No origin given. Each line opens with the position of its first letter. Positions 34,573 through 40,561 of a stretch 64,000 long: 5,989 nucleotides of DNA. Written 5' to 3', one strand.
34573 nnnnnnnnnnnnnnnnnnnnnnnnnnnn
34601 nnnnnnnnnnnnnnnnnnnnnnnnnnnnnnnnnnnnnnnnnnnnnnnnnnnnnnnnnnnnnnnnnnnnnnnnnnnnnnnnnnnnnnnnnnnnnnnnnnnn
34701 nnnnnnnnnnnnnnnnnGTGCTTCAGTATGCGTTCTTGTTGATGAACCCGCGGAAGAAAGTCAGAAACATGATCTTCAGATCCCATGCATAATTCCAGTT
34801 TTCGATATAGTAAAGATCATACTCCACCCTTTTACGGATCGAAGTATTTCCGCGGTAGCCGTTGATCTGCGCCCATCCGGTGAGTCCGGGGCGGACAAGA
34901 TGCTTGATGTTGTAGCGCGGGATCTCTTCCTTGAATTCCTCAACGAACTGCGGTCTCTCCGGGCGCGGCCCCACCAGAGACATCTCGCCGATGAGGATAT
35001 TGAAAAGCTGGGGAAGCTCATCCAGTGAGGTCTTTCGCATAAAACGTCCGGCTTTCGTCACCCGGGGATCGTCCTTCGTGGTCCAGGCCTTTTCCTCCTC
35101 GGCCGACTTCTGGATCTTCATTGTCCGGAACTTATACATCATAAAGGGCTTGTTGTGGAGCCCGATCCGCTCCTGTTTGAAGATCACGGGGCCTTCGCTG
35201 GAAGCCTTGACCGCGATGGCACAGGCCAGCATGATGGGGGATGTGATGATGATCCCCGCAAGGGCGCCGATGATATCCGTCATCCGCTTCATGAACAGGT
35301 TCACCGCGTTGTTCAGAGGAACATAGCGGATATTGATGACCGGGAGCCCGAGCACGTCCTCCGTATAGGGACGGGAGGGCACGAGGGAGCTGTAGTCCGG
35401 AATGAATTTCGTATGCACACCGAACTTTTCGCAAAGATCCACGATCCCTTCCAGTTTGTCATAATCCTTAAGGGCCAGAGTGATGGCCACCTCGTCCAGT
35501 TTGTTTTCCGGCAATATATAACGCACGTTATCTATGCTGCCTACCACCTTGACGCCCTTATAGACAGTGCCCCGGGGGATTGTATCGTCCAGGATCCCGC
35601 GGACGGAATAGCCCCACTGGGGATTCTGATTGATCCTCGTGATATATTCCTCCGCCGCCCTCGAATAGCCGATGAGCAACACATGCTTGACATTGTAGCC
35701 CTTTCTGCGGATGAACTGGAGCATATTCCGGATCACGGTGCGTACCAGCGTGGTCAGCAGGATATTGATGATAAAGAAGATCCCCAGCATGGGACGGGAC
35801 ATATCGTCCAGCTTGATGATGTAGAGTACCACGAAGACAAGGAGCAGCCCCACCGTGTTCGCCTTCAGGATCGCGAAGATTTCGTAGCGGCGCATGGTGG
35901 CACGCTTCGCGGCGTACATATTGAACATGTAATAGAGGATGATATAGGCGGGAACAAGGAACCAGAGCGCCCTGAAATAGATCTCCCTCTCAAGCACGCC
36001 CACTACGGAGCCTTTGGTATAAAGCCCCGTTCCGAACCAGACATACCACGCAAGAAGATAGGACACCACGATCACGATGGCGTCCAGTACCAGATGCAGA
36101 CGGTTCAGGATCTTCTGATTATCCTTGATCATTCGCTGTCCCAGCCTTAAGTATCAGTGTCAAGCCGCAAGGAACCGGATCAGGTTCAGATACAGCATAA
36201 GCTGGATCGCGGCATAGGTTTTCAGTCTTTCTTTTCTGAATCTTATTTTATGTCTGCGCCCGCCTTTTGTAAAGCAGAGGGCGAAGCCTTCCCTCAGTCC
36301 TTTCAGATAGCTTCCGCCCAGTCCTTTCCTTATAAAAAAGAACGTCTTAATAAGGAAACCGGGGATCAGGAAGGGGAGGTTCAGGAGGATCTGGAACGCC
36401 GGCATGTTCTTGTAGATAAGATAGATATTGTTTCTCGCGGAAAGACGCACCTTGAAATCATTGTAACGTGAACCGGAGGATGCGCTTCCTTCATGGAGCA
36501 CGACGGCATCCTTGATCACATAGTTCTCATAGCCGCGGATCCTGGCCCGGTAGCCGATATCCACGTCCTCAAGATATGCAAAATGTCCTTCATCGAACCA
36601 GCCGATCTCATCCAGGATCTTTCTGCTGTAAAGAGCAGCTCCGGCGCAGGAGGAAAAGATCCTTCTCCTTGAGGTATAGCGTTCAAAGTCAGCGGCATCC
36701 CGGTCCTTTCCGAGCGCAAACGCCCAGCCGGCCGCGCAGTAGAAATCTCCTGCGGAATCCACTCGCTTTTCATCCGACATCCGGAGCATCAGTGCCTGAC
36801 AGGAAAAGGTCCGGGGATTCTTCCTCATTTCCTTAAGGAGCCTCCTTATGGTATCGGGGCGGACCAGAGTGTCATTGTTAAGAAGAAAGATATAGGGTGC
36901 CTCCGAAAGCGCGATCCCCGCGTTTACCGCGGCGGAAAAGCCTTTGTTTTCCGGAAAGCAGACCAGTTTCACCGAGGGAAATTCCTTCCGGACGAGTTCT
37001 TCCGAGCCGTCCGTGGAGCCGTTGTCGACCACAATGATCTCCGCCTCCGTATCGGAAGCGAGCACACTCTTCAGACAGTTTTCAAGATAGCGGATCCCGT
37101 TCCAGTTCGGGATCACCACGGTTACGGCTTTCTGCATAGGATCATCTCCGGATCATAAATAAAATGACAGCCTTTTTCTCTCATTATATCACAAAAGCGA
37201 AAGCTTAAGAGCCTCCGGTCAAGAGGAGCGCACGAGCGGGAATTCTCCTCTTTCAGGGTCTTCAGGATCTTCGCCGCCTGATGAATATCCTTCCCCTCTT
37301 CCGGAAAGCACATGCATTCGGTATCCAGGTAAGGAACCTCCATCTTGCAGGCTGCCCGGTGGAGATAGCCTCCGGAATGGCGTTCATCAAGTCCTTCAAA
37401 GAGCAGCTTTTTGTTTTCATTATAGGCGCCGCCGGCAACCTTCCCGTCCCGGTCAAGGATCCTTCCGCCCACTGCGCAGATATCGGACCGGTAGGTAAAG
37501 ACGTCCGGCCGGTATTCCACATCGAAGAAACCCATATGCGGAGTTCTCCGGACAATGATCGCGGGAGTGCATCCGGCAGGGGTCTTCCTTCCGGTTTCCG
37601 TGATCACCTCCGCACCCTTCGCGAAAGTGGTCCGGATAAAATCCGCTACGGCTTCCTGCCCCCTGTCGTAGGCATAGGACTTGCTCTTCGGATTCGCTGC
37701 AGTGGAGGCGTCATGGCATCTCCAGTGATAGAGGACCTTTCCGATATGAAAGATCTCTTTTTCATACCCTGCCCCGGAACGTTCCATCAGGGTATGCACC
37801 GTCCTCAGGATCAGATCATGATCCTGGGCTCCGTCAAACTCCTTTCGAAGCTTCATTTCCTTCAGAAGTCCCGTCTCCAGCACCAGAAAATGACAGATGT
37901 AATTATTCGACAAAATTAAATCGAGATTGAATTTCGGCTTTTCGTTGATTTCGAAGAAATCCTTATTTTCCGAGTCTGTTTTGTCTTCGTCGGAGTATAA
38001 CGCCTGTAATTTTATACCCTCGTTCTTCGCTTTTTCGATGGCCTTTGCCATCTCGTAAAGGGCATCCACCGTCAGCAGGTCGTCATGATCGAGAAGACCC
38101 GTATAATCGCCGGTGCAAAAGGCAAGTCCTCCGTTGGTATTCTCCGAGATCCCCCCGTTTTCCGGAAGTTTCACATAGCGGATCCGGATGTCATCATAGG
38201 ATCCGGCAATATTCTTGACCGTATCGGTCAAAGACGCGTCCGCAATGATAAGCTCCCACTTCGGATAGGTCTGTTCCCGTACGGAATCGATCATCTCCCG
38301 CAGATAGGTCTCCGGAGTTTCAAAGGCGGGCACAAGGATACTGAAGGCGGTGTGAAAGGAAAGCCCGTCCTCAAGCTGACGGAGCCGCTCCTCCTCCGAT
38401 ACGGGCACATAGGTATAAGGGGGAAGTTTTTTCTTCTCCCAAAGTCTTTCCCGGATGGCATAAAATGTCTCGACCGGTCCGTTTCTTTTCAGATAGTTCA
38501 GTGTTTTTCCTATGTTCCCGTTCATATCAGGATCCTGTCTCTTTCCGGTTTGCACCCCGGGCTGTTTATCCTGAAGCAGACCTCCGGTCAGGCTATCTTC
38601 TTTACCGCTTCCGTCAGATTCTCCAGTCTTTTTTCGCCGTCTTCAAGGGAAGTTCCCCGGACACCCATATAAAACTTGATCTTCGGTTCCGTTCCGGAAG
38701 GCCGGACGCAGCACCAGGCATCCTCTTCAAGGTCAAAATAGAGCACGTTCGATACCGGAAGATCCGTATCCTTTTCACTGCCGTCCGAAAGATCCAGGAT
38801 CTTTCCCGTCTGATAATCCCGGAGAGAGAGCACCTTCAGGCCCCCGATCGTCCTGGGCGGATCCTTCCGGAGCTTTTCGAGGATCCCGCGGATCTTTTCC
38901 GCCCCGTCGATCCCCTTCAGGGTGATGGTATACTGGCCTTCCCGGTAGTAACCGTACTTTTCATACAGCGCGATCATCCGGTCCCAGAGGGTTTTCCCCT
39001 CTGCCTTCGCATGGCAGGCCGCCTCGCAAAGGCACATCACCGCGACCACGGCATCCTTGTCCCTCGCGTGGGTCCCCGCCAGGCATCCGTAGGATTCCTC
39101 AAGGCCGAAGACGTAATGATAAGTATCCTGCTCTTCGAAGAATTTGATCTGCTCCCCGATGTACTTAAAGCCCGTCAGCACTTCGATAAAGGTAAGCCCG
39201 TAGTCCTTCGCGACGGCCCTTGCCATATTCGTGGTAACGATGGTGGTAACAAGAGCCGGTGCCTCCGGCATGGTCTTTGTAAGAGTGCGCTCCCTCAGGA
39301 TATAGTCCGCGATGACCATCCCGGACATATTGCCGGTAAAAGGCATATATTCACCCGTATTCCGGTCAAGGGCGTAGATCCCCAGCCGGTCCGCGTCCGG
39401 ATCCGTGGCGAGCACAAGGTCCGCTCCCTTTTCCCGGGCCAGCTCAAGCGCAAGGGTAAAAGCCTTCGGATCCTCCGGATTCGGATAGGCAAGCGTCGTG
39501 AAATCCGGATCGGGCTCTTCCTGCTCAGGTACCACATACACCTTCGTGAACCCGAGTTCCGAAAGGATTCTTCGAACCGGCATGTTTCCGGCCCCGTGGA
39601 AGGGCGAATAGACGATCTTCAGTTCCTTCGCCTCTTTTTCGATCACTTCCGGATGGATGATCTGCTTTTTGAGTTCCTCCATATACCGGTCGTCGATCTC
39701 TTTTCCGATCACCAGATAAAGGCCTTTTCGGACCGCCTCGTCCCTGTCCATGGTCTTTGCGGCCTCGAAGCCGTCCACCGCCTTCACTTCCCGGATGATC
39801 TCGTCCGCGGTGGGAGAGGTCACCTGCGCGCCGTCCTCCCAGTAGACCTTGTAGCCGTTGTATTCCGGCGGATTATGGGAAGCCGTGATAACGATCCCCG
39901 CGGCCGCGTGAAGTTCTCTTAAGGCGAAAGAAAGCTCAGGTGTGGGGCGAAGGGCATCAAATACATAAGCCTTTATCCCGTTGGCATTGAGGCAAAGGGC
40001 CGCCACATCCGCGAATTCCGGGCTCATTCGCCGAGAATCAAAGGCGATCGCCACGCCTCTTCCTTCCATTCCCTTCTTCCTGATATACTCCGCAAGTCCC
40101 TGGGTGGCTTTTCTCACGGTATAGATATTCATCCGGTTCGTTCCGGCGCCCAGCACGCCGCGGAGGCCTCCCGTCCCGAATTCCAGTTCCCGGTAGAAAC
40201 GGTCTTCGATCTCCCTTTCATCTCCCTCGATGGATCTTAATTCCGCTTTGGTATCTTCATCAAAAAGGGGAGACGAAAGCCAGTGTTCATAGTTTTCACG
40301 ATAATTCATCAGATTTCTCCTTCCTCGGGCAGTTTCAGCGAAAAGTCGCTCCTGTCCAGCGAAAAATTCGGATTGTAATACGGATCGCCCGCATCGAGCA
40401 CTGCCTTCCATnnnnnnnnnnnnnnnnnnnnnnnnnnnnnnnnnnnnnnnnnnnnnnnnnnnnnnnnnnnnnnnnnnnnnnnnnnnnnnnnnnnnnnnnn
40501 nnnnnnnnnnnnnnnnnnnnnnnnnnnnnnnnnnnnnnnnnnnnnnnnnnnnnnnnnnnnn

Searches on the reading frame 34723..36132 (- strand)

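Call 37: search_protein_families(library=pfam, proteins=[window:34723-36132:-], max_evalue=0.0001)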
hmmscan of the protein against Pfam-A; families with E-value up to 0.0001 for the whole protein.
window:34723-36132:- (469 aa): 2 families
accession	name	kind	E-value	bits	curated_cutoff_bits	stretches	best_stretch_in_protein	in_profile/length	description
PF02397.22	Bac_transf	-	2.2e-72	242.8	27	1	282-461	1-176/179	Bacterial sugar transferase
PF13727.12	CoA_binding_3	-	1.7e-24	87.3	25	1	70-245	3-175/175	CoA-binding domain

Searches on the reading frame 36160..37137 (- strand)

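Call 37: search_protein_families(library=pfam, proteins=[window:36160-37137:-], max_evalue=0.0001)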
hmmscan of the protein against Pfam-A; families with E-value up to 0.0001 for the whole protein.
window:36160-37137:- (325 aa): 4 families
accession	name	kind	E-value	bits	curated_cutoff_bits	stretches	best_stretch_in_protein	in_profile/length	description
PF00535.33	Glycos_transf_2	-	9e-29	101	23.3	1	6-178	1-167/168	Glycosyl transferase family 2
PF13641.12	Glyco_tranf_2_3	-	2.2e-18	67.5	27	1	5-218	3-214/230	Glycosyltransferase like family 2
PF13632.12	Glyco_trans_2_3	-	1.7e-08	35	27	1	82-231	1-135/198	Glycosyl transferase family group 2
PF10111.15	Glyco_tranf_2_2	-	1.1e-07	32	27.3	1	7-229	2-229/276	Glycosyltransferase like family 2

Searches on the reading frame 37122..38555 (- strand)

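Call 37: search_protein_families(library=pfam, proteins=[window:37122-38555:-], max_evalue=0.0001)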
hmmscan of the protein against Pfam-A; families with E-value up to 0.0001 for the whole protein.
window:37122-38555:- (477 aa): 3 families
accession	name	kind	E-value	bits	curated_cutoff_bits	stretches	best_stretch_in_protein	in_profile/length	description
PF00535.33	Glycos_transf_2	-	2.1e-25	90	23.3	1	72-223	1-156/168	Glycosyl transferase family 2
PF13641.12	Glyco_tranf_2_3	-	1.1e-08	35.8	27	1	71-178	3-116/230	Glycosyltransferase like family 2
PF10111.15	Glyco_tranf_2_2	-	5e-05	23.4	27.3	1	73-206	2-140/276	Glycosyltransferase like family 2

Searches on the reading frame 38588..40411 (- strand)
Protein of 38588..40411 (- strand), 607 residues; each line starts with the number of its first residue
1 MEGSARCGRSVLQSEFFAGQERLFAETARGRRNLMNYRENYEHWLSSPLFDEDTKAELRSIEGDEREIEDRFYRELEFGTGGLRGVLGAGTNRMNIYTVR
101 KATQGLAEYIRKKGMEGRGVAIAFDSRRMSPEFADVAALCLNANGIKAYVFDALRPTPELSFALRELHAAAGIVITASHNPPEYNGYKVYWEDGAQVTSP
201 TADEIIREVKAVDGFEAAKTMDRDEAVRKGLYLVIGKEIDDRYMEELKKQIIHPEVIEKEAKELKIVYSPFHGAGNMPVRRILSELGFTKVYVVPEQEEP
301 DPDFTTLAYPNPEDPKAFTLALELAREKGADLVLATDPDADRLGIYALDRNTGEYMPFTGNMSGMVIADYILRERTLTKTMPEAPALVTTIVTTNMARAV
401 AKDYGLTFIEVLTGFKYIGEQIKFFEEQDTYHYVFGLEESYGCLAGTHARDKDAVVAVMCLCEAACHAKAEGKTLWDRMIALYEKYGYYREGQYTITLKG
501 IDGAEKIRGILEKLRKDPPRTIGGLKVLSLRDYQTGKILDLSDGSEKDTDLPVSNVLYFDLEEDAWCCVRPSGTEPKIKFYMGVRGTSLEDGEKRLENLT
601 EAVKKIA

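Call 37: search_protein_families(library=pfam, proteins=[window:38588-40411:-], max_evalue=0.0001)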
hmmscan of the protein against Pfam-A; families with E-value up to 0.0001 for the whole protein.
window:38588-40411:- (607 aa): 3 families
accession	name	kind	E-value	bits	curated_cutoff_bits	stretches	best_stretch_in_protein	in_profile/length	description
PF02878.22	PGM_PMM_I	-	5e-42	143.3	22.5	1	77-212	3-134/138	Phosphoglucomutase/phosphomannomutase, alpha/beta/alpha domain I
PF02879.22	PGM_PMM_II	-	1.9e-27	96.2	29.3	1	242-346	2-99/103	Phosphoglucomutase/phosphomannomutase, alpha/beta/alpha domain II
PF02880.22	PGM_PMM_III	-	3.6e-20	72.7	20.7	1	360-486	2-115/115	Phosphoglucomutase/phosphomannomutase, alpha/beta/alpha domain III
